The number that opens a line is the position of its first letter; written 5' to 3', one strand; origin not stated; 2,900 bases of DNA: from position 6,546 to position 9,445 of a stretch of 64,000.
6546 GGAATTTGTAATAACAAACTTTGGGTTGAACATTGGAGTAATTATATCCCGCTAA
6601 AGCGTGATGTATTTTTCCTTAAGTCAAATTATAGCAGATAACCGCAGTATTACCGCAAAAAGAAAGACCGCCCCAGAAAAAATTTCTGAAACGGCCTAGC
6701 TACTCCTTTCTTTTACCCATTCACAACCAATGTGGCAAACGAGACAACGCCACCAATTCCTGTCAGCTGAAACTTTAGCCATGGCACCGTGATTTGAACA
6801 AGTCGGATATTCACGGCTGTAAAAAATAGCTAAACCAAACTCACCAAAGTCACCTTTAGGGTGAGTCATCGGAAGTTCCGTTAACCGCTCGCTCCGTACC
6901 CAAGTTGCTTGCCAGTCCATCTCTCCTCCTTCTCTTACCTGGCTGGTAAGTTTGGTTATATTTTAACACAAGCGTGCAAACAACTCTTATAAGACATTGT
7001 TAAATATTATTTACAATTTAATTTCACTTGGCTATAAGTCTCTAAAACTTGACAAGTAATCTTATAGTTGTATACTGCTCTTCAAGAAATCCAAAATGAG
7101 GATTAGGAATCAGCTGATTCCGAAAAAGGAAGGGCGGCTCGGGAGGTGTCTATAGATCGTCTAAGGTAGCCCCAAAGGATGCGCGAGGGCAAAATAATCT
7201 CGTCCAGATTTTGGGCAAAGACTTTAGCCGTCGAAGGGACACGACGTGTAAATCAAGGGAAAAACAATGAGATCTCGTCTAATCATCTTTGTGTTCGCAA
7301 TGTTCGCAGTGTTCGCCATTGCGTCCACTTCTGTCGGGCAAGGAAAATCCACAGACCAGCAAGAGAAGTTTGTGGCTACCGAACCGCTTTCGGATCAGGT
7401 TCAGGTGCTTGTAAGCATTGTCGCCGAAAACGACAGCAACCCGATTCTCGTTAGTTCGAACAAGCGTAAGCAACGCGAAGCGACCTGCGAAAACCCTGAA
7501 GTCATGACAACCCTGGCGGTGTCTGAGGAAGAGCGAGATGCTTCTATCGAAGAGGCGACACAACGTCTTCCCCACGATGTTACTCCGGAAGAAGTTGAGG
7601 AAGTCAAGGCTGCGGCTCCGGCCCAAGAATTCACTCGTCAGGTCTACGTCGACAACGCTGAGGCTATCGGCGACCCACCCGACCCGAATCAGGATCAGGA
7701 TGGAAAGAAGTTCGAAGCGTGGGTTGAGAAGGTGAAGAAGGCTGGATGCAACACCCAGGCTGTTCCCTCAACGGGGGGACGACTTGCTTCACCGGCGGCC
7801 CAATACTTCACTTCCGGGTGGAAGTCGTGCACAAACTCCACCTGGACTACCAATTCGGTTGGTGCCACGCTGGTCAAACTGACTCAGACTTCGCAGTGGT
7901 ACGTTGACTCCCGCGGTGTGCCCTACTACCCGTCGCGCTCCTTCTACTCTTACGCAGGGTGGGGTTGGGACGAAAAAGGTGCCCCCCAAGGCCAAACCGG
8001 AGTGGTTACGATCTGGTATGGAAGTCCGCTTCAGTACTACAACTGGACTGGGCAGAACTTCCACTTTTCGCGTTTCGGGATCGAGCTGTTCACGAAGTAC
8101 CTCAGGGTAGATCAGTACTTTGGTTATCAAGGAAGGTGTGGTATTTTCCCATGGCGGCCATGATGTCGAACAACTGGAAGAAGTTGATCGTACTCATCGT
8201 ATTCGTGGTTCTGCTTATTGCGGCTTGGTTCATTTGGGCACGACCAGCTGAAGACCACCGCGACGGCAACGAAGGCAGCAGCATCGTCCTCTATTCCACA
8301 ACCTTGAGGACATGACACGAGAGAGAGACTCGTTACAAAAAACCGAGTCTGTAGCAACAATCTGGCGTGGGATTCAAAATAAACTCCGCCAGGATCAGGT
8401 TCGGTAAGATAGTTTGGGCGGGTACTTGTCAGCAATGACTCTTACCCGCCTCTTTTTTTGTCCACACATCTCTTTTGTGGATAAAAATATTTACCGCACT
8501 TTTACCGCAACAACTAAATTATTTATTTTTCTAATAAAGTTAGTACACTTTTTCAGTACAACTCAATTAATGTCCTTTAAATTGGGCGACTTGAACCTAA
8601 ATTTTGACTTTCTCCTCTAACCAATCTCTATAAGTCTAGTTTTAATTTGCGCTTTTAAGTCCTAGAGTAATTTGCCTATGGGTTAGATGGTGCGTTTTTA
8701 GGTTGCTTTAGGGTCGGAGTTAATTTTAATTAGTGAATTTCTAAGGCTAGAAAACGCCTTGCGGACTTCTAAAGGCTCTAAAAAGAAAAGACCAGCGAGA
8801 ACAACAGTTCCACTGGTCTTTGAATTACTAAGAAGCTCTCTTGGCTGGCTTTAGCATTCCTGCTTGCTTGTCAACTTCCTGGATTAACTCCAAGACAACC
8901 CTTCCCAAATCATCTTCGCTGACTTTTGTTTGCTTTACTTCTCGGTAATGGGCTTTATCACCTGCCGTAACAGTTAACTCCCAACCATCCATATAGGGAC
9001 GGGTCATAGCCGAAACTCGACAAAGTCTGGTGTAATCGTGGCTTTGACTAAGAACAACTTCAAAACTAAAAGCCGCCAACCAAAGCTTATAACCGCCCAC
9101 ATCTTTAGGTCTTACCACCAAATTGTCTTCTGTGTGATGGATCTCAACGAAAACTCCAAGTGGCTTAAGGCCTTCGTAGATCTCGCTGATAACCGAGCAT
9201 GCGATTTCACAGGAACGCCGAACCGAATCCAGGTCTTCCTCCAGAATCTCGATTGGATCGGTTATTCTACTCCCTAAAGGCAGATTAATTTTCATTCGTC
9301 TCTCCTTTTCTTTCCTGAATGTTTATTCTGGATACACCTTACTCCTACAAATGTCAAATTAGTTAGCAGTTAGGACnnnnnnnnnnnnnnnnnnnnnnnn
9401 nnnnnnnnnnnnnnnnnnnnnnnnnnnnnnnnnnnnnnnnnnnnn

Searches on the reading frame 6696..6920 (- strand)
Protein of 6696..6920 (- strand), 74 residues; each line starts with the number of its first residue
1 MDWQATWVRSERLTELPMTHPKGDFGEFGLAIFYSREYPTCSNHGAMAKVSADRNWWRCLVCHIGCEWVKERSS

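Call 4: search_protein_families(library=pfam, proteins=[window:6696-6920:-], max_evalue=1)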
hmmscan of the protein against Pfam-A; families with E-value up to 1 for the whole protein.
window:6696-6920:- (74 aa): 0 families

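Call 7: list_cluster_members(proteins=[window:6696-6920:-, window:11689-11997:-, window:19733-19936:-, window:12065-12361:-, window:12375-12701:-, window:21567-21998:-, window:22029-22235:-, window:7267-8163:+, window:8828-9295:-, window:12761-13573:-])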
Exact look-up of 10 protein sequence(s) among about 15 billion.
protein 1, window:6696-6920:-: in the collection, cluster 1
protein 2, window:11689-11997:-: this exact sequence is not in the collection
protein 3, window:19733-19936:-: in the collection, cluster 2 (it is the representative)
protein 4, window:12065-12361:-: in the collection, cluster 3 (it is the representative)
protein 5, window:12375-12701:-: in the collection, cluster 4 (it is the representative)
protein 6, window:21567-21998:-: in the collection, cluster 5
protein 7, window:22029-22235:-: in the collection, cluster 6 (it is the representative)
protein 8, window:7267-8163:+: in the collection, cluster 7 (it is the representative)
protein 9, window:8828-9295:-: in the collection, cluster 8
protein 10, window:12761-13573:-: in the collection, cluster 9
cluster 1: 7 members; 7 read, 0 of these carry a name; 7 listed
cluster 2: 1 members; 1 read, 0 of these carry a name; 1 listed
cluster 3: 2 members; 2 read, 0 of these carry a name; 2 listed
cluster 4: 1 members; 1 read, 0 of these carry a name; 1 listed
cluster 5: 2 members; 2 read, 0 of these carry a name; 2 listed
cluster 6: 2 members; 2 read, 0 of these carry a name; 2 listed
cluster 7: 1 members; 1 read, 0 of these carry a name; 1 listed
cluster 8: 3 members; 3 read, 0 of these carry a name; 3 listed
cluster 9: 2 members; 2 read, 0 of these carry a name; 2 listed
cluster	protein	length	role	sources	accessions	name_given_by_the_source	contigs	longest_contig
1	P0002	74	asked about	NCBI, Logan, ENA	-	-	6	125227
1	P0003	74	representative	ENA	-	-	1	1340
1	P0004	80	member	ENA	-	-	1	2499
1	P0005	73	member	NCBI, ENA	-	-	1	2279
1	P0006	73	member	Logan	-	-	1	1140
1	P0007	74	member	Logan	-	-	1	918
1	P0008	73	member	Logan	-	-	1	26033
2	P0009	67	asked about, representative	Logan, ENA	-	-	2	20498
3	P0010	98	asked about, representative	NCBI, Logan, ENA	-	-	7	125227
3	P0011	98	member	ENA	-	-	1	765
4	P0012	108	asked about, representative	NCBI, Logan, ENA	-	-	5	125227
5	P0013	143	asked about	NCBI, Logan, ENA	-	-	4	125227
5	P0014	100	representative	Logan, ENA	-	-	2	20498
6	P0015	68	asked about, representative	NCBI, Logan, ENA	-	-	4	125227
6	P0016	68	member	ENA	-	-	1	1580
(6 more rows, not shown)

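Call 9: find_encoding_contigs(protein=window:6696-6920:-, flank=10000, max_places=10)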
Protein window:6696-6920:- (74 aa): 17 contigs read that carry it; 10 places shown.
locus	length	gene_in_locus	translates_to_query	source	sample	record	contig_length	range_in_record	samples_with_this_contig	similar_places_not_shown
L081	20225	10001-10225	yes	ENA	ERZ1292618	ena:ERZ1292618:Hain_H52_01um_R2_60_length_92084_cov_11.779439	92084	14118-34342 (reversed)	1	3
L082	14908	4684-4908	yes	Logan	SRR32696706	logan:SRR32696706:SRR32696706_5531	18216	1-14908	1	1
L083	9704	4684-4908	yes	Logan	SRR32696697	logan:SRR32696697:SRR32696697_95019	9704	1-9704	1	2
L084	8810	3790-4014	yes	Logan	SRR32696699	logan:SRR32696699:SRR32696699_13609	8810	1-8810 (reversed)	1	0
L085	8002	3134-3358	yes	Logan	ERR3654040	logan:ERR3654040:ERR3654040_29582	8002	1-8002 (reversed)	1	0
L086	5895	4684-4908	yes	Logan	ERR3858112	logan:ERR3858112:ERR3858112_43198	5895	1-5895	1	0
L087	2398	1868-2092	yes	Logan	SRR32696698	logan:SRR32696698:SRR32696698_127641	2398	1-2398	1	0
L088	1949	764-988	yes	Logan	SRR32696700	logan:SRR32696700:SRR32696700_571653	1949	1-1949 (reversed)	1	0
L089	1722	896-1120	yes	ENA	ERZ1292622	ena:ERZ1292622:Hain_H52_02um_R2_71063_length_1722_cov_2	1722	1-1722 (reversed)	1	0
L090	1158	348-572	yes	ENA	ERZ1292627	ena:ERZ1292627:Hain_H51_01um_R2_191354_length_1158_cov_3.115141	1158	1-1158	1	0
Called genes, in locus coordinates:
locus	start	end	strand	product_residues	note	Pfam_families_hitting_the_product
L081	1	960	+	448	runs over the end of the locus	PF01593:Amino_oxidase, PF13450:NAD_binding_8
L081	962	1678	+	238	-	PF00535:Glycos_transf_2, PF10111:Glyco_tranf_2_2 (weak), PF13506:Glyco_transf_21 (weak), PF13641:Glyco_tranf_2_3, PF13632:Glyco_trans_2_3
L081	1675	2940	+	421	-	PF13439:Glyco_transf_4, PF13579:Glyco_trans_4_4, PF00534:Glycos_transf_1, PF13692:Glyco_trans_1_4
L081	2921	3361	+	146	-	PF03364:Polyketide_cyc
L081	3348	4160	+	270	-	PF00763:THF_DHG_CYH, PF02882:THF_DHG_CYH_C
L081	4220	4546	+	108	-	-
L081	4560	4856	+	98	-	-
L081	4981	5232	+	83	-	-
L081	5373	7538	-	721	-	PF13191:AAA_16 (weak), PF23569:NBD_SMAX1, PF00004:AAA, PF17871:AAA_lid_9, PF00004:AAA, PF07724:AAA_2, PF07728:AAA_5, PF10431:ClpB_D2-small, +8 more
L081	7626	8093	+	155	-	-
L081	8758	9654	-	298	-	-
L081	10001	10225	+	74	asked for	-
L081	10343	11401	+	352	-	PF02661:Fic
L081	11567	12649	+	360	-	PF01180:DHO_dh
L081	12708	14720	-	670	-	PF13205:Big_5, PF17964:Big_10 (faint), PF13205:Big_5, PF13529:Peptidase_C39_2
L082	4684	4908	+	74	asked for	-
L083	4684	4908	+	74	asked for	-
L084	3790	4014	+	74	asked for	-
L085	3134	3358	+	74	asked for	-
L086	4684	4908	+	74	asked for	-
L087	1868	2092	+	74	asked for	-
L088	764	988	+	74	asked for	-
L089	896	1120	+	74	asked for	-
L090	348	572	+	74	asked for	-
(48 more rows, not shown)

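Call 10: find_homologous_proteins(query=window:6696-6920:-, max_evalue=0.01)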
Query window:6696-6920:- (74 aa): 5 proteins with E <= 0.01 among 5 candidates.
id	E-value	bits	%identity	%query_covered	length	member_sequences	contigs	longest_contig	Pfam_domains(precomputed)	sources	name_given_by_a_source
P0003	1.4e-46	174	99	100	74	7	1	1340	-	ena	-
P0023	4.0e-34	134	78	99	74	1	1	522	-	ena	-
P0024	3.4e-28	115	67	99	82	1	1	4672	-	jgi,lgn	jgi:hypothetical protein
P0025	2.4e-15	74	61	86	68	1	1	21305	-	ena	-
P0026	1.2e-3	37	67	45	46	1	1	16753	-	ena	-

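Call 12: find_encoding_contigs(protein=P0025, flank=10000, max_places=4)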
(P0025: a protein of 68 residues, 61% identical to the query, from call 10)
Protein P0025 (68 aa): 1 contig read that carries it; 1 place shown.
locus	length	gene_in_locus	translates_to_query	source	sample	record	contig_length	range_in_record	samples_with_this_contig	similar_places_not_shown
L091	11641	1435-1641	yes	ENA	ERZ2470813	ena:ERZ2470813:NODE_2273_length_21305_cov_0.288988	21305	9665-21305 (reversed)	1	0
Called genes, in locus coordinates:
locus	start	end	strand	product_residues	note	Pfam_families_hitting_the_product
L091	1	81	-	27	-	?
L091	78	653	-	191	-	-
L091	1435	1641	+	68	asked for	-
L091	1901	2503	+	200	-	PF02661:Fic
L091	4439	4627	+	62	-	-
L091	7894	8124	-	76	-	-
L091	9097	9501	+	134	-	-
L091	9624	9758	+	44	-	-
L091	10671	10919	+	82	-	-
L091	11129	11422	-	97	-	-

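Call 13: find_encoding_contigs(protein=P0026, flank=10000, max_places=4)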
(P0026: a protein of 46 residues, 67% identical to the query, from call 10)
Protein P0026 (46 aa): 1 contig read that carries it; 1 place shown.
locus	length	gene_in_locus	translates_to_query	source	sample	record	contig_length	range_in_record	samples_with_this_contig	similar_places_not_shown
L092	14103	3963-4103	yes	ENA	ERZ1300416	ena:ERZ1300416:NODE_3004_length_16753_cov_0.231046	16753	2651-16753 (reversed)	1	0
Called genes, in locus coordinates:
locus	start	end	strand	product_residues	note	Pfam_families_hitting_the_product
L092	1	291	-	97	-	?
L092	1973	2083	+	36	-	-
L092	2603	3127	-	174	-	-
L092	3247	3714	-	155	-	-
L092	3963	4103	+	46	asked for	-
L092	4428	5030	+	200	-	PF02661:Fic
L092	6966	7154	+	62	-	-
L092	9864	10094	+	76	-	-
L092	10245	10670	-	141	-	-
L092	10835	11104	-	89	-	-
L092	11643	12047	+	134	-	-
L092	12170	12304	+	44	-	-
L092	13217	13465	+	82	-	-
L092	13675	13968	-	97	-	-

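Call 14: find_encoding_contigs(protein=P0024, flank=10000, max_places=4)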
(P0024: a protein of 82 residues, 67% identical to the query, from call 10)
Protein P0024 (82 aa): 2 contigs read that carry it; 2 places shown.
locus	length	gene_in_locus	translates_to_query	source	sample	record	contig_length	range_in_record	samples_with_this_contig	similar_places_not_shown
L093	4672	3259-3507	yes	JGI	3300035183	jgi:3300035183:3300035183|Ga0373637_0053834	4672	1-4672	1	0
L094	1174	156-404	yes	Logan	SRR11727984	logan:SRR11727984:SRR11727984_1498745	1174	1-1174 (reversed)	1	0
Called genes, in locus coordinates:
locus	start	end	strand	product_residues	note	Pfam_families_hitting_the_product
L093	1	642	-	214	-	?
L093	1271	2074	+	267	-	-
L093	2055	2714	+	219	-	-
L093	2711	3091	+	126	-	-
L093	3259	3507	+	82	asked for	-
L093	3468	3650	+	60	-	-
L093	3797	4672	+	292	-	?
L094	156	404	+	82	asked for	-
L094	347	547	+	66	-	-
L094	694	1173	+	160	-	?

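Call 24: search_protein_families(library=phrogs, proteins=[window:6696-6920:-], max_evalue=0.1)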
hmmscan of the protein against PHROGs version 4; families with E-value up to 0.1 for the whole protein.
window:6696-6920:- (74 aa): 0 families

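Call 25: search_protein_families(library=ncbifam, proteins=[window:6696-6920:-], max_evalue=0.1)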
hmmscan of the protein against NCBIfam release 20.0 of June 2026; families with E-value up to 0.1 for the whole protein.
window:6696-6920:- (74 aa): 0 families

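Call 26: search_protein_families(library=padloc, proteins=[window:6696-6920:-], max_evalue=0.1)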
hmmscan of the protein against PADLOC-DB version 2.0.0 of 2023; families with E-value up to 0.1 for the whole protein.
window:6696-6920:- (74 aa): 0 families

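Call 36: find_encoding_contigs(protein=P0008, flank=10000, max_places=4)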
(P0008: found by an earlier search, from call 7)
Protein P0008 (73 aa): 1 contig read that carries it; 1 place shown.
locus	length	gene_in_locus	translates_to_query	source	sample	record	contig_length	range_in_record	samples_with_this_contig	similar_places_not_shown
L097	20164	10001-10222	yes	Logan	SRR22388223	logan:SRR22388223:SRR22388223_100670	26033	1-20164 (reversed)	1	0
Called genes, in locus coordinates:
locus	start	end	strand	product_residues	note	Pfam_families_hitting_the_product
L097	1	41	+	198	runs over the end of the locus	PF13489:Methyltransf_23, PF07021:MetW, PF13847:Methyltransf_31 (weak), PF08241:Methyltransf_11, PF08242:Methyltransf_12, PF13649:Methyltransf_25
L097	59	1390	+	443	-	PF01593:Amino_oxidase, PF13450:NAD_binding_8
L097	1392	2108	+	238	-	PF00535:Glycos_transf_2, PF10111:Glyco_tranf_2_2, PF13506:Glyco_transf_21 (weak), PF13641:Glyco_tranf_2_3, PF13632:Glyco_trans_2_3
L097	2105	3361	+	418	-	PF13439:Glyco_transf_4, PF13579:Glyco_trans_4_4, PF20706:GT4-conflict (weak), PF00534:Glycos_transf_1, PF13692:Glyco_trans_1_4, PF13524:Glyco_trans_1_2 (faint)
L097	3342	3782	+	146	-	-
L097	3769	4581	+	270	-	PF00763:THF_DHG_CYH, PF02882:THF_DHG_CYH_C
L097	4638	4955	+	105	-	-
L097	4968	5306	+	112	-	PF18929:DUF5678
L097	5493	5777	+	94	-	-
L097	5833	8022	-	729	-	PF13191:AAA_16 (weak), PF23569:NBD_SMAX1, PF00004:AAA, PF17871:AAA_lid_9, PF00004:AAA, PF07724:AAA_2, PF07728:AAA_5, PF10431:ClpB_D2-small, +7 more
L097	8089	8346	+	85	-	-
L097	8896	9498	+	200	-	-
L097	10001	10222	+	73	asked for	-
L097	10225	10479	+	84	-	-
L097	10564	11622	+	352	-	PF02661:Fic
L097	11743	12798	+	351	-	PF01979:Amidohydro_1 (faint)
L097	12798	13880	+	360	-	PF01180:DHO_dh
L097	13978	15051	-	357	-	PF13205:Big_5, PF13529:Peptidase_C39_2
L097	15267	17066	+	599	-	PF04675:DNA_ligase_A_N, PF01068:DNA_ligase_A_M, PF09414:RNA_ligase (faint), PF04679:DNA_ligase_A_C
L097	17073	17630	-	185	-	-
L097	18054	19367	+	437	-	PF27218:MJ0043_C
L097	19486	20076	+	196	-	-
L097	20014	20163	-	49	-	?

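Call 70: search_solved_structures(query=A1, max_evalue=5)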
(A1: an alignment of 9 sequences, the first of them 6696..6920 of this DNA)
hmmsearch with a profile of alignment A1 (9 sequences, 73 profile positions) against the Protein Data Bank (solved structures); distinct sequences matched with E-value up to 5: 3.
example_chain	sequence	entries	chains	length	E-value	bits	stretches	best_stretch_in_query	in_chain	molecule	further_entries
6i52_C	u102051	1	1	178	0.45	13.8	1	21-63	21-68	Replication factor A protein 1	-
3qz5_A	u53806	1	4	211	0.93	12.8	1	6-38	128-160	Co-type Nitrile Hydratase alpha subunit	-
3qxe_A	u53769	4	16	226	1.1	12.5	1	6-38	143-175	Co-type Nitrile Hydratase alpha subunit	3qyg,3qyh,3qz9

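Call 89: predict_structure(alignment_id=A3)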
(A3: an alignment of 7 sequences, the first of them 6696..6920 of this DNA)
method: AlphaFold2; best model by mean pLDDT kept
length: 74 residues; sequences in the alignment: 7
mean_pLDDT: 53.2   pTM: 0.41
mean pLDDT of the five models: 53.2, 46.7, 44.5, 44.0, 43.3
residues with pLDDT >= 90: 0; 70-90: 3; 50-70: 35; < 50: 36
segments of 3 or more residues with pLDDT < 50: 1-7, 10-25, 27-36, 72-74
pLDDT, mean of each block of 10 residues (from residue 1): 48 46 42 47 64 65 62 46
secondary structure, 60 per line:
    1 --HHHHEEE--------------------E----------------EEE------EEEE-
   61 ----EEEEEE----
elements in order: H3-6 E7-9 E47-49 E56-59 E65-70
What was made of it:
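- On Zinc-ribbon / small zinc-finger proteins: The ORF1 model has pLDDT 53 (call 89).
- The ORF1 model is poor (pLDDT 53; call 89), so a shared fold cannot be excluded or shown.
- Tried and rejected: The model was too poor (pLDDT 53) to search with (call 89), so the third fold search was not used.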

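Call 92: search_protein_families(library=pfam, proteins=[L097:4638-4955:+, L097:4968-5306:+, L097:10201-10479:+], max_evalue=0.01)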
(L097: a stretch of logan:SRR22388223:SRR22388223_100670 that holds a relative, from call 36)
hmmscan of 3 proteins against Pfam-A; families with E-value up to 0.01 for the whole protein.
L097:4638-4955:+ (105 aa): 1 family
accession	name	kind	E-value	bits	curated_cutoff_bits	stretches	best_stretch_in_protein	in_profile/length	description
PF18929.5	DUF5678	-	0.00099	19.3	23.2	1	49-69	4-24/49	Family of unknown function (DUF5678)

L097:4968-5306:+ (112 aa): 1 family
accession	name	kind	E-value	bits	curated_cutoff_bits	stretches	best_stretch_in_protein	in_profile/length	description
PF18929.5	DUF5678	-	1.6e-07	31.4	23.2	1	55-88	2-35/49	Family of unknown function (DUF5678)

L097:10201-10479:+ (92 aa): 0 families

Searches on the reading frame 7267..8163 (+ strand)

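Call 4: search_protein_families(library=pfam, proteins=[window:7267-8163:+], max_evalue=1)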
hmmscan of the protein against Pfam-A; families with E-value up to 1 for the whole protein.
window:7267-8163:+ (298 aa): 1 family
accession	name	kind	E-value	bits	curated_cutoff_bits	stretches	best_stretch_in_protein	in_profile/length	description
PF22741.1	PTP-NADK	-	0.075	12.9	27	1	37-70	87-120/163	DSP-PTPase phosphatase fused to NAD+ Kinase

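Call 24: search_protein_families(library=phrogs, proteins=[window:7267-8163:+], max_evalue=0.1)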
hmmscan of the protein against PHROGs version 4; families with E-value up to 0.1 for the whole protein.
window:7267-8163:+ (298 aa): 0 families

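Call 25: search_protein_families(library=ncbifam, proteins=[window:7267-8163:+], max_evalue=0.1)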
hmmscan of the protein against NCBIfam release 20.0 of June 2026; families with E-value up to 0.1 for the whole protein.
window:7267-8163:+ (298 aa): 0 families

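Call 26: search_protein_families(library=padloc, proteins=[window:7267-8163:+], max_evalue=0.1)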
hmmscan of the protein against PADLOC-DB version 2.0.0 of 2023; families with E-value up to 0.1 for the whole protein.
window:7267-8163:+ (298 aa): 1 family
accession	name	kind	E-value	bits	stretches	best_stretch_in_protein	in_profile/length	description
PDLC01946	CARF8--CARF_TM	-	0.031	11.9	1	110-173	103-159/202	-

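Call 92: search_protein_families(library=pfam, proteins=[L097:4638-4955:+, L097:4968-5306:+, L097:10201-10479:+], max_evalue=0.01)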
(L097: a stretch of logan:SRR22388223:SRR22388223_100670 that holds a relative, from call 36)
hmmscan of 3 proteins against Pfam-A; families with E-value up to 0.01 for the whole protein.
L097:4638-4955:+ (105 aa): 1 family
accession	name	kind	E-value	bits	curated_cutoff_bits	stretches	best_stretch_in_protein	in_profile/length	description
PF18929.5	DUF5678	-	0.00099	19.3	23.2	1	49-69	4-24/49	Family of unknown function (DUF5678)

L097:4968-5306:+ (112 aa): 1 family
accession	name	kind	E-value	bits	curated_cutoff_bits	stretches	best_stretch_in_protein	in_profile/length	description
PF18929.5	DUF5678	-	1.6e-07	31.4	23.2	1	55-88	2-35/49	Family of unknown function (DUF5678)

L097:10201-10479:+ (92 aa): 0 families

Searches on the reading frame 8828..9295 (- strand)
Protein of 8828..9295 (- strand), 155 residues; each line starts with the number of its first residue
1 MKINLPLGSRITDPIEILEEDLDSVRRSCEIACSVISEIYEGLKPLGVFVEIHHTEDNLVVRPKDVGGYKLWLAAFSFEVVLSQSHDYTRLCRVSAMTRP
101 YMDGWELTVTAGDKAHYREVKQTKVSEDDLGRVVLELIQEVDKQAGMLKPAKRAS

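Call 4: search_protein_families(library=pfam, proteins=[window:8828-9295:-], max_evalue=1)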
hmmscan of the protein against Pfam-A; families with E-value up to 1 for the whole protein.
window:8828-9295:- (155 aa): 0 families

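Call 24: search_protein_families(library=phrogs, proteins=[window:8828-9295:-], max_evalue=0.1)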
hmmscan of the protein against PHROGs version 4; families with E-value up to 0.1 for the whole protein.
window:8828-9295:- (155 aa): 0 families

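Call 25: search_protein_families(library=ncbifam, proteins=[window:8828-9295:-], max_evalue=0.1)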
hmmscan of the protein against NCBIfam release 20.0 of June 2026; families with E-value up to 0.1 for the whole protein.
window:8828-9295:- (155 aa): 0 families

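Call 26: search_protein_families(library=padloc, proteins=[window:8828-9295:-], max_evalue=0.1)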
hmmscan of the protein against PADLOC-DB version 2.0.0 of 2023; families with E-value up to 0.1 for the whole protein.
window:8828-9295:- (155 aa): 0 families

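Call 92: search_protein_families(library=pfam, proteins=[L097:4638-4955:+, L097:4968-5306:+, L097:10201-10479:+], max_evalue=0.01)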
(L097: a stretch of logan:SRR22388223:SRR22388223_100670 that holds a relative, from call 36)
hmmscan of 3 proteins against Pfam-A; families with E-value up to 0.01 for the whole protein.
L097:4638-4955:+ (105 aa): 1 family
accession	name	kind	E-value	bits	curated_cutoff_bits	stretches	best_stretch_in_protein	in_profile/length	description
PF18929.5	DUF5678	-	0.00099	19.3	23.2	1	49-69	4-24/49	Family of unknown function (DUF5678)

L097:4968-5306:+ (112 aa): 1 family
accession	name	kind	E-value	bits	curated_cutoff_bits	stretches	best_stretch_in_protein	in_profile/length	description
PF18929.5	DUF5678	-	1.6e-07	31.4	23.2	1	55-88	2-35/49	Family of unknown function (DUF5678)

L097:10201-10479:+ (92 aa): 0 families
